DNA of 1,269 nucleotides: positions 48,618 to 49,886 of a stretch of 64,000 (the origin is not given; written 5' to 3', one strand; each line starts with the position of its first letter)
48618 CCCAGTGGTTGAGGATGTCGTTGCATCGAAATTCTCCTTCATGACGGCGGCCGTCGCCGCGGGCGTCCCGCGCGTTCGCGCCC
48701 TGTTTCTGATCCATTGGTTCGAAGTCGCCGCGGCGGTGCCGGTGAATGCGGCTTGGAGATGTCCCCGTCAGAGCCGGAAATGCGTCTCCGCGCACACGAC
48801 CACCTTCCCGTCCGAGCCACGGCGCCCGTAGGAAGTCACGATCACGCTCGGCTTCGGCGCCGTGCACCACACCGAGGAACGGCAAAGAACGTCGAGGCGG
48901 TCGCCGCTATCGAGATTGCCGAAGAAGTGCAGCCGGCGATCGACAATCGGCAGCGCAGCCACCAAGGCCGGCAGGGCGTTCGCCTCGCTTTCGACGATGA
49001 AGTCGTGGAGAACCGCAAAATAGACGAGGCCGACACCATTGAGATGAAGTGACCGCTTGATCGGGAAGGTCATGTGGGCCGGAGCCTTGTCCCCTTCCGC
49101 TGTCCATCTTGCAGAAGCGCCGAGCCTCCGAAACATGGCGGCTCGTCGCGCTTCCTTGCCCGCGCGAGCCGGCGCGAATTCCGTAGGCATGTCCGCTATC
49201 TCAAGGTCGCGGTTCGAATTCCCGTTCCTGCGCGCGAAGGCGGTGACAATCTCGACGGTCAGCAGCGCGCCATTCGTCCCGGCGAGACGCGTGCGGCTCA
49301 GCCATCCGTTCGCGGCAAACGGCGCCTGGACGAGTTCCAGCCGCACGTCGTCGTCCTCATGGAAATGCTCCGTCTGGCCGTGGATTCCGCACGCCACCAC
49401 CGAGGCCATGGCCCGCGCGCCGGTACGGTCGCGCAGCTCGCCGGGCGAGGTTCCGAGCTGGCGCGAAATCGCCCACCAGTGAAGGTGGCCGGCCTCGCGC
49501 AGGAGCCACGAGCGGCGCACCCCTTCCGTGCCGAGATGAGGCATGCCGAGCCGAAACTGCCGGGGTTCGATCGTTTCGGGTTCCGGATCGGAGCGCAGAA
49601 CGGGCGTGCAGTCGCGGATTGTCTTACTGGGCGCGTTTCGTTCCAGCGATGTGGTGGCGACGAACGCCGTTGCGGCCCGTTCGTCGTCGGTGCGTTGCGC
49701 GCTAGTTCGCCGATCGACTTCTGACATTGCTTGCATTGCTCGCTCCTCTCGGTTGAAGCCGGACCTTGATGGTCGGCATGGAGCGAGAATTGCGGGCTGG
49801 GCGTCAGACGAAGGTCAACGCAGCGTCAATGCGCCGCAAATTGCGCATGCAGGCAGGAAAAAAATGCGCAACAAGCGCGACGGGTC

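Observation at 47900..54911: Intact orphan module: SARP/TPR regulator, PAP2/haloperoxidase-like protein, atypical cytoplasmic S8 subtilase, double-hotdog-like protein and membrane protein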

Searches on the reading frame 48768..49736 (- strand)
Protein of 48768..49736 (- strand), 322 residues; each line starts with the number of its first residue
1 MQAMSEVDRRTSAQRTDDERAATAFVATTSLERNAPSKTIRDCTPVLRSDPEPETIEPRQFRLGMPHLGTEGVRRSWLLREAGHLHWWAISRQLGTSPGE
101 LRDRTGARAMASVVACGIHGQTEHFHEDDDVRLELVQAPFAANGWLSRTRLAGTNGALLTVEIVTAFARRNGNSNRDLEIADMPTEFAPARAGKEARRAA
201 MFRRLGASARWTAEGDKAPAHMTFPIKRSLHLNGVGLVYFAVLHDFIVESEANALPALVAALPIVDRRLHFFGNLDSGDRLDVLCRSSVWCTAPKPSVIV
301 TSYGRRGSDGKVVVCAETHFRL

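Call 6: search_protein_families(library=pfam, proteins=[window:48768-49736:-], max_evalue=0.01)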
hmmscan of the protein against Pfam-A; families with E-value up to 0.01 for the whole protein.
window:48768-49736:- (322 aa): 0 families

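Call 7: search_protein_families(library=padloc, proteins=[window:48768-49736:-], max_evalue=0.01)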
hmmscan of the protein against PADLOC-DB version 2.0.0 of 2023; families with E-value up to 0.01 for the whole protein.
window:48768-49736:- (322 aa): 0 families

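Call 8: search_protein_families(library=ncbifam, proteins=[window:48768-49736:-], max_evalue=0.01)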
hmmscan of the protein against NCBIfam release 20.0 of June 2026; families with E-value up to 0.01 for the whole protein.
window:48768-49736:- (322 aa): 2 families
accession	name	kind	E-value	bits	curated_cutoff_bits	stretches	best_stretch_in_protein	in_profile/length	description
TIGR04098.1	LnmK_bifunc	domain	1.3e-32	113.2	100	1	61-311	2-263/270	LnmK family bifunctional acyltransferase/decarboxylase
TIGR04099.1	biosn_Pnap_2097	hypoth_equivalog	9.4e-29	100.7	125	1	63-286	1-230/259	Pnap_2097 family protein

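Call 38: search_protein_families(library=pfam, proteins=[window:48768-49736:-], max_evalue=10)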
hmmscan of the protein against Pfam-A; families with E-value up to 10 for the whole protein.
window:48768-49736:- (322 aa): 0 families

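Call 39: search_solved_structures(query=window:48768-49736:-, max_evalue=1, show_alignments=1)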
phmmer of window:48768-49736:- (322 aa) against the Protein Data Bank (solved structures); distinct sequences matched with E-value up to 1: 4.
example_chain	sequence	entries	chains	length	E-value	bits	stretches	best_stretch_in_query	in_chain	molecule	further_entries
4hzp_A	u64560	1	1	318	0.0074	19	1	180-317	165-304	Bifunctional methylmalonyl-CoA:ACP Acyltransferase/Decarboxylase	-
4hzo_A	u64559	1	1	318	0.0076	19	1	180-317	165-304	Bifunctional methylmalonyl-CoA:ACP acyltransferase/decarboxylase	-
4hzn_A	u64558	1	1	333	0.0077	19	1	180-317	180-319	Bifunctional Methylmalonyl-CoA:ACP Acyltransferase/Decarboxylase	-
6x7l_A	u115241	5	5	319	0.0077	19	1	180-317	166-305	Bifunctional methylmalonyl-CoA:ACP acyltransferase/decarboxylase | Conserved hypthetical protein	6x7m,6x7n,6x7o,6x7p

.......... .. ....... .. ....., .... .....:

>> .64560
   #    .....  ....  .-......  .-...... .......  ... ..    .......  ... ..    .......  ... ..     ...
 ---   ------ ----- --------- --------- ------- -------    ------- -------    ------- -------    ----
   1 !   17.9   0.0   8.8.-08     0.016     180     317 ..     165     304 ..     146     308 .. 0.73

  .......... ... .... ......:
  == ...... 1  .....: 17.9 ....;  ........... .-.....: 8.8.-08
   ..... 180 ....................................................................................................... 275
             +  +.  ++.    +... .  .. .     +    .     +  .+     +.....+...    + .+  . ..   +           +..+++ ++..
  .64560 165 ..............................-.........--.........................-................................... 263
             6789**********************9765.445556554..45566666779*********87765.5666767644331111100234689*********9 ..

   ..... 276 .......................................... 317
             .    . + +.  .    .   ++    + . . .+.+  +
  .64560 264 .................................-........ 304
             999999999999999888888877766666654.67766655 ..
